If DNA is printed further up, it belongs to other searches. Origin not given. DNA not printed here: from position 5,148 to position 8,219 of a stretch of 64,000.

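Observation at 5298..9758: Candidate tryptophan-scavenging system: TBDR plus periplasmic YtcJ-like amidohydrolase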

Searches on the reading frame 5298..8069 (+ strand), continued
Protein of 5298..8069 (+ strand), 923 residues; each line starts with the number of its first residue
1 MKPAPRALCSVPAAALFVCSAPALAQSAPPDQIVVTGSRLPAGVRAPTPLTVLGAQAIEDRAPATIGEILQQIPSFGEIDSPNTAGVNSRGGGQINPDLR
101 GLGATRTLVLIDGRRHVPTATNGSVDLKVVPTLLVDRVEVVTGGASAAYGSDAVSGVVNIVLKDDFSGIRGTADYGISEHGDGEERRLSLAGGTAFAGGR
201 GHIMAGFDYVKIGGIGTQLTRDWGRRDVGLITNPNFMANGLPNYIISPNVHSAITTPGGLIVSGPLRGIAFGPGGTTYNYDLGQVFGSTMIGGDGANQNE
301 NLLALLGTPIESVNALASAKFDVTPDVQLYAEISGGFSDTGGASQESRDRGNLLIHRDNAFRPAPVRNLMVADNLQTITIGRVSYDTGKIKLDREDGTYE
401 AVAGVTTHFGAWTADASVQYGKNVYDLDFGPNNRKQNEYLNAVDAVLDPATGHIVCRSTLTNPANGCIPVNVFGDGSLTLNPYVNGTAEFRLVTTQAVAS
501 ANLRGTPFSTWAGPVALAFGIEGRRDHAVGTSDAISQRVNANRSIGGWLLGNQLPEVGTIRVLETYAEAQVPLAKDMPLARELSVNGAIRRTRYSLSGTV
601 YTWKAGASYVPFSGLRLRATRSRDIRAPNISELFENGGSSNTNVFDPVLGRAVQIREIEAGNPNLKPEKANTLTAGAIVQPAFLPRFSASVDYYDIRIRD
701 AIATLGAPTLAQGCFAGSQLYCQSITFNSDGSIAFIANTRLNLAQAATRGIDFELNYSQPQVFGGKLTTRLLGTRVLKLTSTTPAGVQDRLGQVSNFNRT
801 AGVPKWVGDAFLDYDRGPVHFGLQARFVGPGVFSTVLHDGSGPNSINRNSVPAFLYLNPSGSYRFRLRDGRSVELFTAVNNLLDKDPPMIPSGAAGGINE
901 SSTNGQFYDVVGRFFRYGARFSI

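Call 27: find_encoding_contigs(protein=P0050, flank=8000, max_places=2)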
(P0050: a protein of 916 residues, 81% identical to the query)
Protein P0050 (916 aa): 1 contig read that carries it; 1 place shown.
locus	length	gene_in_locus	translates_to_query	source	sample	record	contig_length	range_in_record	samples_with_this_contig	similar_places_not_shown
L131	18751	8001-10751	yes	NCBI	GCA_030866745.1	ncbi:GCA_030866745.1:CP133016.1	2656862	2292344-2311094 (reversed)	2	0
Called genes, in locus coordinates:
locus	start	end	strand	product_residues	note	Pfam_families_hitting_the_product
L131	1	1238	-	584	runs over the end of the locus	PF05231:MASE1, PF00989:PAS, PF08448:PAS_4, PF13426:PAS_9, PF08447:PAS_3, PF00990:GGDEF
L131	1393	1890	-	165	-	-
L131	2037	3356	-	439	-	PF13487:HD_5, PF01966:HD, PF13487:HD_5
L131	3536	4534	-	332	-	-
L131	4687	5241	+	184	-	PF14235:DUF4337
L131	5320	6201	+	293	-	PF00535:Glycos_transf_2, PF13641:Glyco_tranf_2_3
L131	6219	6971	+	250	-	PF04794:YdjC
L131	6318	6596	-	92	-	-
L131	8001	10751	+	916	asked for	PF07715:Plug, PF00593:TonB_dep_Rec_b-barrel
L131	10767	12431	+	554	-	PF07969:Amidohydro_3, PF01979:Amidohydro_1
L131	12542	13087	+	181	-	-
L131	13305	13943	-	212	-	PF07589:PEP_exosort_dom (weak)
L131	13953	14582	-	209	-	PF07589:PEP_exosort_dom (weak)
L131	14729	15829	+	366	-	-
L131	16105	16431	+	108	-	PF11994:DUF3489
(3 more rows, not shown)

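Call 30: find_encoding_contigs(protein=P0116, flank=6000, max_places=3)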
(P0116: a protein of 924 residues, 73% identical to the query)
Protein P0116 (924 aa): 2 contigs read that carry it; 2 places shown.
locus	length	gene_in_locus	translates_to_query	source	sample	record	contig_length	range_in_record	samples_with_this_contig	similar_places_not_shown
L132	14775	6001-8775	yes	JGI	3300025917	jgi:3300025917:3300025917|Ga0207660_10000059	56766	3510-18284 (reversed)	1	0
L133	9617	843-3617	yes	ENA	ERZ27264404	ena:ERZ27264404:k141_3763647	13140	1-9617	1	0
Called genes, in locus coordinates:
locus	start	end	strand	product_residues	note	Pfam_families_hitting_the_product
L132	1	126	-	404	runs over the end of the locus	PF03739:LptF_LptG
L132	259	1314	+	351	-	PF00781:DAGK_cat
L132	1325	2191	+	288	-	-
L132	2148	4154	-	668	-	PF02518:HATPase_c, PF00072:Response_reg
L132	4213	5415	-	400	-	PF00155:Aminotran_1_2, PF00266:Aminotran_5 (faint)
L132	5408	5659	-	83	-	PF14573:PP-binding_2 (weak), PF00550:PP-binding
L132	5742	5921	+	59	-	-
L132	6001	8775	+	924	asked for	PF07715:Plug, PF00593:TonB_dep_Rec_b-barrel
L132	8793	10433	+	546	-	PF07969:Amidohydro_3, PF01979:Amidohydro_1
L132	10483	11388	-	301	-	PF01073:3Beta_HSD, PF01370:Epimerase, PF02719:Polysacc_synt_2 (weak), PF04321:RmlD_sub_bind, PF05368:NmrA, PF13460:NAD_binding_10, PF16363:GDP_Man_Dehyd, PF07993:NAD_binding_4 (weak)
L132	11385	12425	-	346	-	PF01018:GTP1_OBG, PF01926:MMR_HSR1, PF02421:FeoB_N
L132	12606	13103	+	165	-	-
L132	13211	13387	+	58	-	-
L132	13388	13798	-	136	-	PF04120:Iron_permease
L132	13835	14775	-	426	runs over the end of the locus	PF01566:Nramp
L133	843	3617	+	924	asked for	PF07715:Plug, PF00593:TonB_dep_Rec_b-barrel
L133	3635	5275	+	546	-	PF07969:Amidohydro_3, PF01979:Amidohydro_1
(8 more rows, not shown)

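Call 31: find_encoding_contigs(protein=P0111, flank=6000, max_places=3)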
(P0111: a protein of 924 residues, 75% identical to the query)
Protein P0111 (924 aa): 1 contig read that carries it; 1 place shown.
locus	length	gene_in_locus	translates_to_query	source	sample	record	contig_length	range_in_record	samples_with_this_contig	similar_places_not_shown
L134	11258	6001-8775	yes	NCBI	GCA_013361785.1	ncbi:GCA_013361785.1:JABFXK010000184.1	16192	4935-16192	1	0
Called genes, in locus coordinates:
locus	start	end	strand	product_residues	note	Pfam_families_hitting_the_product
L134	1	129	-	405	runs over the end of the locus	PF03739:LptF_LptG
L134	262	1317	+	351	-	PF00781:DAGK_cat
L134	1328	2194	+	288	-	-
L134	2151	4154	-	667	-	PF02518:HATPase_c, PF00072:Response_reg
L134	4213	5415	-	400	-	PF00155:Aminotran_1_2, PF00266:Aminotran_5 (weak), PF01212:Beta_elim_lyase (weak)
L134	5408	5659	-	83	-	PF14573:PP-binding_2 (weak), PF00550:PP-binding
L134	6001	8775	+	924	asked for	PF07715:Plug, PF00593:TonB_dep_Rec_b-barrel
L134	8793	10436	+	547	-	PF07969:Amidohydro_3, PF01979:Amidohydro_1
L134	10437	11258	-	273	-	PF01073:3Beta_HSD, PF01370:Epimerase, PF02719:Polysacc_synt_2 (weak), PF04321:RmlD_sub_bind (faint), PF05368:NmrA (weak), PF07993:NAD_binding_4 (faint), PF13460:NAD_binding_10, PF16363:GDP_Man_Dehyd (weak)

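Call 32: find_encoding_contigs(protein=P0113, flank=6000, max_places=3)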
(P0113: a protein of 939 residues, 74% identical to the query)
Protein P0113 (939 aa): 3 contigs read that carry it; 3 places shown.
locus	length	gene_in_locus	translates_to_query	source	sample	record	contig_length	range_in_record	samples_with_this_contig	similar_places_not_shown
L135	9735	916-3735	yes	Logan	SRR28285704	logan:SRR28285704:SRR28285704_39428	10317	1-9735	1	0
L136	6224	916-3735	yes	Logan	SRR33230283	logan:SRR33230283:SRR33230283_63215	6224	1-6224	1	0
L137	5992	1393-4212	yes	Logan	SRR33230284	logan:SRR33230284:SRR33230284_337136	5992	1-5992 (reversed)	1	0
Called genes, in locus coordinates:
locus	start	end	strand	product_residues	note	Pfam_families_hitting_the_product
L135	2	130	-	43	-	?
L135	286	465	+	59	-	-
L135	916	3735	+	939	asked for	PF07715:Plug, PF00593:TonB_dep_Rec_b-barrel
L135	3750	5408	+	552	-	PF07969:Amidohydro_3, PF01979:Amidohydro_1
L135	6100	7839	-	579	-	PF00239:Resolvase, PF07508:Recombinase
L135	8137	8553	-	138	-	PF00072:Response_reg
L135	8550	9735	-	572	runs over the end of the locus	PF05227:CHASE3, PF00989:PAS (faint), PF13188:PAS_8 (weak), PF13426:PAS_9 (weak), PF00512:HisKA, PF02518:HATPase_c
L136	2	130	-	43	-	?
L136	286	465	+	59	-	-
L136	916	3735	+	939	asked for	PF07715:Plug, PF00593:TonB_dep_Rec_b-barrel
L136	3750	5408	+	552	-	PF07969:Amidohydro_3, PF01979:Amidohydro_1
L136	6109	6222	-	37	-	?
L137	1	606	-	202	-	?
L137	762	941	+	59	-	-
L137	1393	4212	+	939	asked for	PF07715:Plug, PF00593:TonB_dep_Rec_b-barrel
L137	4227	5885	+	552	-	PF07969:Amidohydro_3, PF01979:Amidohydro_1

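Call 51: search_protein_families(library=pfam, proteins=[L009:3990-4520:+, L009:9391-10623:+, L009:10831-11496:+, L009:11574-12098:+, L009:12185-13045:-, L009:1116-1628:+, L009:2453-2950:-, L009:3464-3877:-, L009:7591-9378:+], max_evalue=0.0001)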
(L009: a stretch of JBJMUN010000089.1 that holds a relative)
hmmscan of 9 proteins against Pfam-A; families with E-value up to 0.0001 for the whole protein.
L009:3990-4520:+ (176 aa): 5 families
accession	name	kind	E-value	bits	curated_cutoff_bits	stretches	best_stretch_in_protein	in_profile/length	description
PF12802.13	MarR_2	-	7.6e-15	55.3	27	1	60-116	4-60/61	MarR family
PF01047.28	MarR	-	4.1e-12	46.2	24.6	1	60-116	2-57/59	MarR family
PF13463.12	HTH_27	-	1.2e-06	29.2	22.2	1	70-126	12-68/68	Winged helix DNA-binding domain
PF09339.16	HTH_IclR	-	5.9e-06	26.4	22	1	64-109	6-51/52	IclR helix-turn-helix domain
PF13412.12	HTH_24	-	9.6e-05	22.3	21.9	0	64-106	6-47/48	Winged helix-turn-helix DNA-binding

L009:9391-10623:+ (410 aa): 1 family
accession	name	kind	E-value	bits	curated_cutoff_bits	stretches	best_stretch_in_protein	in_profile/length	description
PF07396.17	Porin_O_P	-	1.1e-41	143.7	20.9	1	59-409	19-369/370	Phosphate-selective porin O and P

L009:10831-11496:+ (221 aa): 0 families

L009:11574-12098:+ (174 aa): 2 families
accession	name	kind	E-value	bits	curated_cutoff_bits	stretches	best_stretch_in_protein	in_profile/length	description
PF14534.12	DUF4440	-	2.5e-11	44.4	25.2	1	53-157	8-106/107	Domain of unknown function (DUF4440)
PF12680.13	SnoaL_2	-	3.1e-06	28.2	27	1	57-156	7-99/102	SnoaL-like domain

L009:12185-13045:- (286 aa): 0 families

L009:1116-1628:+ (170 aa): 1 family
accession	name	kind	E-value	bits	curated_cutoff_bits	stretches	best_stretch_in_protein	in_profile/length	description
PF14534.12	DUF4440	-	7.6e-08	33.2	25.2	1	50-158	15-107/107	Domain of unknown function (DUF4440)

L009:2453-2950:- (165 aa): 2 families
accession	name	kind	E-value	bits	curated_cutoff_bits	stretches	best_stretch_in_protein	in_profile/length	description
PF01850.27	PIN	-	2.7e-06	28.4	23.6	1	6-125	2-109/120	PIN domain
PF13470.12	PIN_3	-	1.2e-05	26.6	27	1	5-128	2-114/115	PIN domain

L009:3464-3877:- (137 aa): 1 family
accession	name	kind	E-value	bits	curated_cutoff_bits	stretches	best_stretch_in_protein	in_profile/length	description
PF01042.26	Ribonuc_L-PSP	-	3.1e-19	69.6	27.3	1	22-135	10-121/121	Endoribonuclease L-PSP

L009:7591-9378:+ (595 aa): 2 families
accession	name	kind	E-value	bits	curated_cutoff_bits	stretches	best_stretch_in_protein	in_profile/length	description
PF07969.17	Amidohydro_3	-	9.7e-95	319.2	29.7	1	92-575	1-472/472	Amidohydrolase family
PF01979.26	Amidohydro_1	-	9.1e-16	58.5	25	1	447-574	227-345/345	Amidohydrolase family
